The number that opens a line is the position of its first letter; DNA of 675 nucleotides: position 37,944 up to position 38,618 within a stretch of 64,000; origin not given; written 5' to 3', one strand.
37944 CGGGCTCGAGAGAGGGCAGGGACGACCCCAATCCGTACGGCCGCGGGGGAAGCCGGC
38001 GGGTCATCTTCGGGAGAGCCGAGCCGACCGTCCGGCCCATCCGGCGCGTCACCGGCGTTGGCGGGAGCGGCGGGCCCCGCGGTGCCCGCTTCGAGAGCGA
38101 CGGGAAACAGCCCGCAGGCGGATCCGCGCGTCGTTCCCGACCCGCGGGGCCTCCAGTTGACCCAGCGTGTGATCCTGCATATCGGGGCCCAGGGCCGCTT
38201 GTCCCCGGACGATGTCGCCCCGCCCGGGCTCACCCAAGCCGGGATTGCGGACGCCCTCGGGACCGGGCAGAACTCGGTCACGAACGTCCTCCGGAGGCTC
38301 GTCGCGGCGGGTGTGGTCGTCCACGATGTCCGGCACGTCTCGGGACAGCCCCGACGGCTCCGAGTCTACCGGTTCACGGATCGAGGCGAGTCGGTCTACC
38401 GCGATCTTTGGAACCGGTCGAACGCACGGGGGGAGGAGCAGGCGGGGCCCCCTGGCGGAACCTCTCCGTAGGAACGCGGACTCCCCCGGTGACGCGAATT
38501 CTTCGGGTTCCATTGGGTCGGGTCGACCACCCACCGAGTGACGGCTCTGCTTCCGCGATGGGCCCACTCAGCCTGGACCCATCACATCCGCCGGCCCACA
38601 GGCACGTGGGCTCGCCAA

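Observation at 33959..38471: PKD-domain operon ending in a membrane-tethered winged-helix regulator (candidate surface-sensing one-component system)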

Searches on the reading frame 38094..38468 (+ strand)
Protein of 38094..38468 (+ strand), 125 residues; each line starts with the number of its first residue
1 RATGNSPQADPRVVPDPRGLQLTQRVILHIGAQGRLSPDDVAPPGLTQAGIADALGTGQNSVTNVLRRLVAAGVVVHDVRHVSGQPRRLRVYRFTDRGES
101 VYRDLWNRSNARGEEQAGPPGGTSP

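Call 8: find_homologous_proteins(query=window:38094-38468:+, max_evalue=0.001)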
Query seq(125 aa) (125 aa): 2 proteins with E <= 0.001 among 94 candidates.
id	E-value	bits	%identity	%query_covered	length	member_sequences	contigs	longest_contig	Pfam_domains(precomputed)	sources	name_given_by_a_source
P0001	3.5e-26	110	59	76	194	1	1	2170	-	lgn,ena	-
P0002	5.8e-21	93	51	78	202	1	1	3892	-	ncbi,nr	ncbi:MAG TPA: hypothetical protein VEY07_08880, partial [Thermoplasmata archaeon]|nr:hypothetical pr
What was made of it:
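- Tried and rejected: It found only 2 relatives (call 8).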

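Call 15: search_solved_structures(query=A1, max_evalue=10, show_alignments=3)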
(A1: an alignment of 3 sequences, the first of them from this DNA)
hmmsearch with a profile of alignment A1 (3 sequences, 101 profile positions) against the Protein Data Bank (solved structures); distinct sequences matched with E-value up to 10: 28.
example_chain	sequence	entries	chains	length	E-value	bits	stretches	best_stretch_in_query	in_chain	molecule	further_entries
5zhc_A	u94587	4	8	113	0.00014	25.1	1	9-89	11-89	Transcriptional regulator | Transcriptional regulator Rv3488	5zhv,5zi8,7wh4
3tgn_A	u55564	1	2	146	0.025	17.8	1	28-88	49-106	Adc operon repressor AdcR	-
4fht_A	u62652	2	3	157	0.031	17.5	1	24-93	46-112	PcaV transcriptional regulator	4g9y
3kp2_A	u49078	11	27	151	0.04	17.2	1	27-88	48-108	Transcriptional regulator TcaR | TcaR transcription regulator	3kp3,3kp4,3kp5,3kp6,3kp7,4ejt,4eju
3i53_A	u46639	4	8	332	0.072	16.3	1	13-70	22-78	O-methyltransferase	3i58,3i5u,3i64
8pvt_A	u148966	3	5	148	0.091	16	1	32-90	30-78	Iron dependent repressor, putative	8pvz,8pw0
3l7w_A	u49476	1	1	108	0.16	15.2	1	42-88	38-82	Putative uncharacterized protein SMU.1704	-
7kym_A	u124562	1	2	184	0.16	15.2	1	37-92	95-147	MarR family transcriptional regulator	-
8jxk_A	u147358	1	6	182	0.18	15.1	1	45-96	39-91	Conserved protein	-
9r2z_B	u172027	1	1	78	0.21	14.8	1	24-60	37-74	Transcription factor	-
9r2z_A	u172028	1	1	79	0.22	14.8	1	24-60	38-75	Transcription factor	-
2a61_A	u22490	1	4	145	0.22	14.8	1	39-96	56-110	transcriptional regulator Tm0710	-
2h09_A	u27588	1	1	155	0.24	14.6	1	33-61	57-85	Transcriptional regulator mntR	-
4aih_A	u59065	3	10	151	0.3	14.4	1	28-86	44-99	TRANSCRIPTIONAL REGULATOR SLYA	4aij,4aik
5aip_A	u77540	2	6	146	0.37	14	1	42-92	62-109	TRANSCRIPTIONAL REGULATOR, MARR FAMILY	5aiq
3hhh_A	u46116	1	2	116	0.96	12.7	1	45-94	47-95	Transcriptional regulator, PadR family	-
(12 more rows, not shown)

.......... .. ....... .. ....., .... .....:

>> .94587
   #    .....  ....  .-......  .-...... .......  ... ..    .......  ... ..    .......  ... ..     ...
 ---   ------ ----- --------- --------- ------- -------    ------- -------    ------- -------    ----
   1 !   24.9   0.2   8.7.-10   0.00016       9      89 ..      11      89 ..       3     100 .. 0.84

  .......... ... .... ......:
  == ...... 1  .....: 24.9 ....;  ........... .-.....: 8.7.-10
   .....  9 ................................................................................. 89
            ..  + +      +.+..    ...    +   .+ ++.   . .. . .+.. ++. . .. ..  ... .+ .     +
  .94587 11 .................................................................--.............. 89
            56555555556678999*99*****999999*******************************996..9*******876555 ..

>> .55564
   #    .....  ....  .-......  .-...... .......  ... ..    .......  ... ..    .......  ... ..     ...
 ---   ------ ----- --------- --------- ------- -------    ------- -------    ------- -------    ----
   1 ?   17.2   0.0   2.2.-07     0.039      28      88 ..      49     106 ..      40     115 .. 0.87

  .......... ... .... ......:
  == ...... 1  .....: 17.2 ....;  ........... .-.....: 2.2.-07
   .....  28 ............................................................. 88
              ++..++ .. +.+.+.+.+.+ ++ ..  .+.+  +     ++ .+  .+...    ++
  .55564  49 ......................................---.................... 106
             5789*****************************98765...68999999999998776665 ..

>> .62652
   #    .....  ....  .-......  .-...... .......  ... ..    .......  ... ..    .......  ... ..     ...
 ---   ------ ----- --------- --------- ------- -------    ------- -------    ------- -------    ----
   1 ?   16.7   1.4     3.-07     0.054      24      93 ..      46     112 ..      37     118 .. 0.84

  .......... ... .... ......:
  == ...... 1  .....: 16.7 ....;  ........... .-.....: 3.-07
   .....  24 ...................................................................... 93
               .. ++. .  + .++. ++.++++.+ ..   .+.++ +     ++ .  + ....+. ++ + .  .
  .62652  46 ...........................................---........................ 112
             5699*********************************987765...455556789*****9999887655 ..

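Call 20: search_protein_representatives(alignment_id=A1)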
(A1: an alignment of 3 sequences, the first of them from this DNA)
Query: 3 sequences, 101 profile positions. Proteins with E-value up to 0.001 (for the whole library): 1330; up to 1e-10: 552; up to 1e-30: 61. The best 150 are listed.
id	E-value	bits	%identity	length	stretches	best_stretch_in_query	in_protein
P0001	2.2e-48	178.6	-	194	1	2-100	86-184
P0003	1.2e-47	176.2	-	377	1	1-98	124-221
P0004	7.0e-41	154.5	-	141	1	2-96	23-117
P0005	4.1e-40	152.0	-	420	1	2-97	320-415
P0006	6.0e-40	151.5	-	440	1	4-97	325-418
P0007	7.3e-40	151.2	-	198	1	2-99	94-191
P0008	1.0e-39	150.7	-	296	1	3-97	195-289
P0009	2.3e-39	149.6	-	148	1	3-96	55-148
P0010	4.8e-38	145.4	-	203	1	3-97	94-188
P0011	5.4e-38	145.2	-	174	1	2-98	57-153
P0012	6.8e-38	144.9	-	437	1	3-95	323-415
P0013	7.1e-38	144.8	-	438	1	3-96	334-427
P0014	1.2e-37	144.1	-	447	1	4-99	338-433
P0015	2.8e-37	142.9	-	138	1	3-98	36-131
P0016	2.2e-36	140.0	-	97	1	5-97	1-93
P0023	8.7e-35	134.9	-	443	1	3-97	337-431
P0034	5.4e-33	129.1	-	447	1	4-93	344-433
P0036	6.2e-33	128.9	-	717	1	3-96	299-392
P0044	7.9e-32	125.4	-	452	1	2-95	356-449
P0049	1.0e-31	125.0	-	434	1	3-94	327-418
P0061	9.5e-31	121.9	-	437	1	3-98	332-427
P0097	1.1e-28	115.3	-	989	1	3-97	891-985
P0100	1.1e-28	115.3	-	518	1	2-98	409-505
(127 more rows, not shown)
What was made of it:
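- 38157..38441 (+): g3 C-terminal PadR/MarR-like winged helix-turn-helix (residues 331-425): helix 1, helix 2, recognition helix, beta-hairpin wing and a C-terminal helix. There are 1330, 552 and 61 library hits at E<=1e-3, 1e-10 and 1e-30 (call 20).
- Tried and rejected: The exhaustive HMMER search was needed to see the long forms (call 20).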

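Call 27: search_solved_structures(query=A4, max_evalue=1, show_alignments=2)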
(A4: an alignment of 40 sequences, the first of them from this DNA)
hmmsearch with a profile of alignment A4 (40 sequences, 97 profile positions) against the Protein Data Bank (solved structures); distinct sequences matched with E-value up to 1: 58.
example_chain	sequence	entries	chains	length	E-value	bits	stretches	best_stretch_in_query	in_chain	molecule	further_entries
5zhc_A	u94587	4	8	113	9.3e-07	32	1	9-90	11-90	Transcriptional regulator | Transcriptional regulator Rv3488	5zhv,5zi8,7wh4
4aih_A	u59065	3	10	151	0.0022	21.2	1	28-89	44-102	TRANSCRIPTIONAL REGULATOR SLYA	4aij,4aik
3tgn_A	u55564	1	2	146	0.0048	20.1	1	28-93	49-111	Adc operon repressor AdcR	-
3l7w_A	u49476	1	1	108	0.0099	19.1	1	41-86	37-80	Putative uncharacterized protein SMU.1704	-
3q5f_A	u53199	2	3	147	0.011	19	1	28-92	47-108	Transcriptional regulator slyA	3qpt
3deu_A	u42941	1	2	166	0.013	18.7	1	28-92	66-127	Transcriptional regulator slyA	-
2h09_A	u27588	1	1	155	0.022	18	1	32-61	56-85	Transcriptional regulator mntR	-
3bj6_A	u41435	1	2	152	0.029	17.6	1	32-94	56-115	Transcriptional regulator, MarR family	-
5aip_A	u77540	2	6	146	0.049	16.9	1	38-93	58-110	TRANSCRIPTIONAL REGULATOR, MARR FAMILY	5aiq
5jls_A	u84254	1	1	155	0.057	16.7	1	28-91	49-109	Adhesin competence repressor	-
3bpv_A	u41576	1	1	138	0.058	16.7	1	29-87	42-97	Transcriptional regulator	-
5jlu_A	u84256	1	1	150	0.062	16.6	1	28-91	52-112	Adhesin competence repressor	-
3bpx_A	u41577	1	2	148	0.067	16.5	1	29-87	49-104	Transcriptional regulator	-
3eco_A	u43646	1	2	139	0.12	15.7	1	28-89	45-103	MepR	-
4l9t_A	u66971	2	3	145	0.12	15.7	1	28-89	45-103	MepR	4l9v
5h20_A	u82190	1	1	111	0.24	14.7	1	34-92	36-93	Putative PadR-family transcriptional regulatory protein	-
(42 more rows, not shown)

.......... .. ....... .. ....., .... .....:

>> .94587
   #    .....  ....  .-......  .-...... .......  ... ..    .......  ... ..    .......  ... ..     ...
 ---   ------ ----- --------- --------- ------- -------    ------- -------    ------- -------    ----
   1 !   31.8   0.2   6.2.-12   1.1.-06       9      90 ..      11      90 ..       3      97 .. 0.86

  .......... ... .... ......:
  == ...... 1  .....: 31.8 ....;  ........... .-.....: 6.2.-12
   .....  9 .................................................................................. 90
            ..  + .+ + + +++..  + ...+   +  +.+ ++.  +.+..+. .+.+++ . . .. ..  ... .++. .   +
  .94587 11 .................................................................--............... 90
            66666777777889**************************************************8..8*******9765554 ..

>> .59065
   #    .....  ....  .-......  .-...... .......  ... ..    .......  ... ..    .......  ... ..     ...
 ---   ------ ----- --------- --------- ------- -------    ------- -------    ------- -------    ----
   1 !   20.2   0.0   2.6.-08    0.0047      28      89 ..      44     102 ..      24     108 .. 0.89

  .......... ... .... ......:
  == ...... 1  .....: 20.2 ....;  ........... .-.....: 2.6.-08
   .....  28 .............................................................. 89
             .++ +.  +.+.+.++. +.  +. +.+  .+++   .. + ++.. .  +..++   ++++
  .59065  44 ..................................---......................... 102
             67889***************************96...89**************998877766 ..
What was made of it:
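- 38157..38441 (+): The profile hits Rv3488 in the PDB at E 9.3e-7 (call 27).
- On PadR-like wHTH family (Pfam PF03551): The profile hits Rv3488 at E 9.3e-7 over positions 9-90 (call 27).
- Family profile against the PDB: Rv3488 (PadR family) E 9.3e-7, SlyA 2e-3, AdcR 5e-3 (call 27).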

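Call 28: find_homologous_proteins(query=A4, max_evalue=1e-10)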
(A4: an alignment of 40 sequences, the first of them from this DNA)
Query A4 (40 sequences) (101 aa, profile of the alignment): 75 proteins with E <= 1e-10 among 6366 candidates.
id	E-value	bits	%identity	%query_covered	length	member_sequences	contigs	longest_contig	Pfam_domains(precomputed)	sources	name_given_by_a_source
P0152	5.6e-38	147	55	96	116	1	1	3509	-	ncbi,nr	ncbi:MAG: hypothetical protein L3J73_04055 [Thermoplasmata archaeon]|nr:hypothetical protein [Thermo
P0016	7.6e-38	146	63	91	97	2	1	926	-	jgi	jgi:DNA-binding PadR family transcriptional regulator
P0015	1.2e-37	146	71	84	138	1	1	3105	PF13545.13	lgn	-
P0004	9.3e-37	143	57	88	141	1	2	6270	-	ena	-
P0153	3.1e-36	141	60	83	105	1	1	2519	-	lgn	-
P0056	3.3e-36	141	53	85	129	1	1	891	-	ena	-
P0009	1.5e-35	139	52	88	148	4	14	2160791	-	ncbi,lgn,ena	-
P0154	5.2e-35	137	57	85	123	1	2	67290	-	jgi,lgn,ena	-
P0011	9.0e-35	136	50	93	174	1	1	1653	-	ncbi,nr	ncbi:MAG: hypothetical protein L3J96_07785, partial [Thermoplasmata archaeon]|nr:hypothetical protei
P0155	9.9e-35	136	53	85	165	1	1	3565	PF03551.21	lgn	-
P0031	2.6e-34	135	66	89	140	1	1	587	-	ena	-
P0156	2.6e-33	132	50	85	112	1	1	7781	-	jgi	jgi:DNA-binding MarR family transcriptional regulator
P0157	6.4e-33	130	52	85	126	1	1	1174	-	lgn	-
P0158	1.3e-32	129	47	91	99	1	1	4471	-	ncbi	ncbi:MAG TPA: hypothetical protein VIZ68_00060 [Thermoplasmata archaeon]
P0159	1.1e-31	126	59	86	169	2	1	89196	-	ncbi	ncbi:MAG: PadR family transcriptional regulator [Thermoplasmata archaeon]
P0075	2.7e-31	125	43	89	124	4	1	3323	PF12802.14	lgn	-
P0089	7.5e-31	124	44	96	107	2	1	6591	PF12802.14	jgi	jgi:DNA-binding MarR family transcriptional regulator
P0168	1.9e-30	122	44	88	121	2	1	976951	-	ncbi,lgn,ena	-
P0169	4.9e-30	121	45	91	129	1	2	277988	-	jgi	jgi:DNA-binding MarR family transcriptional regulator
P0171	9.9e-30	120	43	87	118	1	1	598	PF12802.14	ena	-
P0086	4.0e-29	118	48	89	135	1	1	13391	PF12840.14,PF12802.14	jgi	jgi:hypothetical protein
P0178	9.5e-28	114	44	92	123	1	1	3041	PF12802.14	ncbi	-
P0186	8.9e-26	108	43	81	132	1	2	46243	PF12802.14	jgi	jgi:DNA-binding MarR family transcriptional regulator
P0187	1.0e-25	107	46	88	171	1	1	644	PF12802.14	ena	-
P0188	3.3e-25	106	53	79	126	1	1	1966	PF12802.14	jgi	jgi:DNA-binding MarR family transcriptional regulator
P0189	5.5e-25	105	46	88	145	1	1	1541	PF12802.14,PF13545.13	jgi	jgi:DNA-binding MarR family transcriptional regulator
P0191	1.8e-24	103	40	85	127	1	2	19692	PF12802.14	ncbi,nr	ncbi:MAG: hypothetical protein L3K09_04165 [Thermoplasmata archaeon]|nr:hypothetical protein [Thermo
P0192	8.0e-23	98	48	84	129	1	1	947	PF12802.14,PF13545.13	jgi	jgi:DNA-binding MarR family transcriptional regulator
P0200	2.3e-21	93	46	88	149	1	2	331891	PF12802.14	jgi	jgi:hypothetical protein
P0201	3.8e-21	93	52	88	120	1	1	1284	PF12840.14,PF12802.14,PF13545.13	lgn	-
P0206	8.1e-18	82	50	53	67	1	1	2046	PF03551.21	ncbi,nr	ncbi:MAG: PadR family transcriptional regulator, partial [Thermoplasmata archaeon]|nr:PadR family tr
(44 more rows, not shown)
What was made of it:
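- Stand-alone 100-170 aa homologues are annotated as MarR or PadR regulators, all from Thermoplasmata (call 28).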

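Call 30: find_related_loci(query=A1, collection=metagenome_contigs, flank=6000)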
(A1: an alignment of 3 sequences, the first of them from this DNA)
Query A1 (101 aa) in metagenome_contigs; peptide patterns used: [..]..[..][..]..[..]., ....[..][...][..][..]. (x = any residue, [..] = any of these).
245 stretches matched a pattern; 6 encode a relative of the query (tblastn E <= 1e-3); 6 distinct loci.
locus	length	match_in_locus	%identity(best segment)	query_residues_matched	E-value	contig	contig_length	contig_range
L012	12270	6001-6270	77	5-94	1e-42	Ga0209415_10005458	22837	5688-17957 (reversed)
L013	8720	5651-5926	54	2-93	3e-29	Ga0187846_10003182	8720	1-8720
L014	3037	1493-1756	58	7-94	2e-25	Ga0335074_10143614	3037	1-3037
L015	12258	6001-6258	52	5-90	1e-24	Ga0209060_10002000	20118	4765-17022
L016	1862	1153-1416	42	11-96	1e-14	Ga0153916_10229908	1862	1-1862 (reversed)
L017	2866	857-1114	43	5-90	3e-14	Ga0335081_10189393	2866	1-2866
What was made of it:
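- Tried and rejected: With 3 sequences it gave only 6 loci (call 30).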

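Call 38: find_encoding_contigs(protein=P0009, flank=5000, max_places=3)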
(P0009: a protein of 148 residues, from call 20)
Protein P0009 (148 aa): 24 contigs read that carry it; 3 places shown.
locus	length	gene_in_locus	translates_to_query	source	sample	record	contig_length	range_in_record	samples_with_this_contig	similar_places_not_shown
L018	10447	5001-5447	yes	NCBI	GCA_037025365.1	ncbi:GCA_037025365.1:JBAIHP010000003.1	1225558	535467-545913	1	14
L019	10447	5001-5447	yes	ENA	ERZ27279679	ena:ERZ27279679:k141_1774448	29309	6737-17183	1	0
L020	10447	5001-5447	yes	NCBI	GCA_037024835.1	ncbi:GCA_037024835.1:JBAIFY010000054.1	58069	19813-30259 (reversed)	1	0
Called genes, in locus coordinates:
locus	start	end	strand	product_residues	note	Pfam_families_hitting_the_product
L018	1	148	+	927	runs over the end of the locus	-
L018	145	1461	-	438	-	PF00464:SHMT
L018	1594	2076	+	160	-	PF13279:4HBT_2, PF03061:4HBT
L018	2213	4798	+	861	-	PF00801:PKD (faint), PF24981:Beta-prop_ATRN-LZTR1 (faint), PF13415:Beta-prop_FBX42 (weak), PF24681:Kelch_KLHDC2_KLHL20_DRC7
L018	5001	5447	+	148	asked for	-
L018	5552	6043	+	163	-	-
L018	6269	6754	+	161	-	PF10604:Polyketide_cyc2 (weak), PF08327:AHSA1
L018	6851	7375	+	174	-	PF06271:RDD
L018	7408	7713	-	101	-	-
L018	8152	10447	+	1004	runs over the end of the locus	PF13360:PQQ_2, PF01011:PQQ (faint), PF07774:EMC1_C (faint), PF13360:PQQ_2, PF13570:Beta-prop_ACSF4, PF13620:CarboxypepD_reg, PF13715:CarbopepD_reg_2 (faint), PF00528:BPD_transp_1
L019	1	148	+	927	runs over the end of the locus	-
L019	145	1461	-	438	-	PF00464:SHMT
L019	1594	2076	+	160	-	PF13279:4HBT_2, PF03061:4HBT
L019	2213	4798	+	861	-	PF00801:PKD (faint), PF24981:Beta-prop_ATRN-LZTR1 (faint), PF13415:Beta-prop_FBX42 (weak), PF24681:Kelch_KLHDC2_KLHL20_DRC7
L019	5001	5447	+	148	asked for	-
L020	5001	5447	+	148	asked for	-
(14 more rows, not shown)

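Call 39: find_encoding_contigs(protein=P0168, flank=5000, max_places=1)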
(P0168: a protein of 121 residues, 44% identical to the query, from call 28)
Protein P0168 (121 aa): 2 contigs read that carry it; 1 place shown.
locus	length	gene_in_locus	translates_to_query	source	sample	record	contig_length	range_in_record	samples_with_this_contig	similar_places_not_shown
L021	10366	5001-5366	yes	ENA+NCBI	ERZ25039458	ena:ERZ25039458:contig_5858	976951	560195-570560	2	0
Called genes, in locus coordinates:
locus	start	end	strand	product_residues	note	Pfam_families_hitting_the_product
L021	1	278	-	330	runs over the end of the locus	PF00296:Bac_luciferase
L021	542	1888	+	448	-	PF07282:Cas12f1-like_TNB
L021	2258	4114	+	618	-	PF24681:Kelch_KLHDC2_KLHL20_DRC7, PF24981:Beta-prop_ATRN-LZTR1 (weak), PF13415:Beta-prop_FBX42, PF24981:Beta-prop_ATRN-LZTR1 (weak), PF24681:Kelch_KLHDC2_KLHL20_DRC7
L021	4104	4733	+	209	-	-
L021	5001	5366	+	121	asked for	-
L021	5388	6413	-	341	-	PF00561:Abhydrolase_1, PF12146:Hydrolase_4 (weak)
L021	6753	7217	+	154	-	PF08327:AHSA1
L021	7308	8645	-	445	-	-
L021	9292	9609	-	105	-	PF01253:SUI1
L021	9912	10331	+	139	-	-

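Call 40: find_encoding_contigs(protein=P0200, flank=5000, max_places=1)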
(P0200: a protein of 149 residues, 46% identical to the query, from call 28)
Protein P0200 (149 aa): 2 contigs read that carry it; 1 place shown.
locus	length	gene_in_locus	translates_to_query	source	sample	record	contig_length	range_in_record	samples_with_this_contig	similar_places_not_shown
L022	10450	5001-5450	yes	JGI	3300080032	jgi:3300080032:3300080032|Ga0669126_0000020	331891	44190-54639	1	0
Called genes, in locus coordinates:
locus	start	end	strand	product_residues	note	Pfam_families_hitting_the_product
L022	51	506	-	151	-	-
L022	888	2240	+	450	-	-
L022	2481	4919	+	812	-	-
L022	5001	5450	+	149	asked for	PF12802:MarR_2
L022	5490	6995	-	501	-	PF00587:tRNA-synt_2b, PF03129:HGTP_anticodon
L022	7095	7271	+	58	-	PF09360:zf-CDGSH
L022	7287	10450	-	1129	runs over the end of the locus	PF05317:Thermopsin, PF00801:PKD (weak), PF18911:PKD_4, PF13573:SprB (faint)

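Call 41: find_encoding_contigs(protein=P0169, flank=5000, max_places=1)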
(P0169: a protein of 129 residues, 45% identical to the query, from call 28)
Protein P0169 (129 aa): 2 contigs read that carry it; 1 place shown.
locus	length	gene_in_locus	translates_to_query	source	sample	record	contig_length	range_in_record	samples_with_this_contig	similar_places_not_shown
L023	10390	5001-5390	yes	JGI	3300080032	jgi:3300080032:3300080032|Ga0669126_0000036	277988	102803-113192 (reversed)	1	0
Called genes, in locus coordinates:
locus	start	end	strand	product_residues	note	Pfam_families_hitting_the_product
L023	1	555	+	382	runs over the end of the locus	-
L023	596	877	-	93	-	-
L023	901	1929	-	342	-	PF00296:Bac_luciferase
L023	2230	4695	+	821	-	PF24681:Kelch_KLHDC2_KLHL20_DRC7, PF24981:Beta-prop_ATRN-LZTR1 (faint), PF13415:Beta-prop_FBX42, PF05345:He_PIG (faint), PF19077:Big_13 (faint), PF24681:Kelch_KLHDC2_KLHL20_DRC7 (weak), PF00801:PKD (weak)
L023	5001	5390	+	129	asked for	-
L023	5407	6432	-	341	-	PF00561:Abhydrolase_1 (weak), PF12146:Hydrolase_4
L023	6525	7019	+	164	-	PF08327:AHSA1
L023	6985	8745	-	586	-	-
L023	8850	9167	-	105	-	PF01253:SUI1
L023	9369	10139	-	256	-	PF01061:ABC2_membrane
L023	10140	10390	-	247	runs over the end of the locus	PF01061:ABC2_membrane (weak), PF12698:ABC2_membrane_3 (weak)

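Call 42: find_encoding_contigs(protein=P0159, flank=5000, max_places=1)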
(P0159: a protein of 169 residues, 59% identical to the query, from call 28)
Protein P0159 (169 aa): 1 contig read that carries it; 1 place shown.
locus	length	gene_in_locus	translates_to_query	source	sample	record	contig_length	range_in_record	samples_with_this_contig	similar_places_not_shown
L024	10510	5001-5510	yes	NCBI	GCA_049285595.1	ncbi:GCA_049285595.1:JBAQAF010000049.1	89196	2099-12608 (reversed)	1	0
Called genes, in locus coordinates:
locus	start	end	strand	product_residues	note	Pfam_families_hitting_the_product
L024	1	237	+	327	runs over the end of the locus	PF00941:FAD_binding_5, PF03450:CO_deh_flav_C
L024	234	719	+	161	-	-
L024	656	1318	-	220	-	PF00551:Formyl_trans_N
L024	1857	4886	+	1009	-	PF00801:PKD (faint), PF24681:Kelch_KLHDC2_KLHL20_DRC7, PF13415:Beta-prop_FBX42, PF24981:Beta-prop_ATRN-LZTR1 (faint), PF19077:Big_13 (faint)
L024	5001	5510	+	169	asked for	-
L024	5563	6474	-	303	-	PF08271:Zn_Ribbon_TF, PF00382:TFIIB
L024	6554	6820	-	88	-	-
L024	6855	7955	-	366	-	-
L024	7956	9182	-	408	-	-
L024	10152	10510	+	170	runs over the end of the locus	-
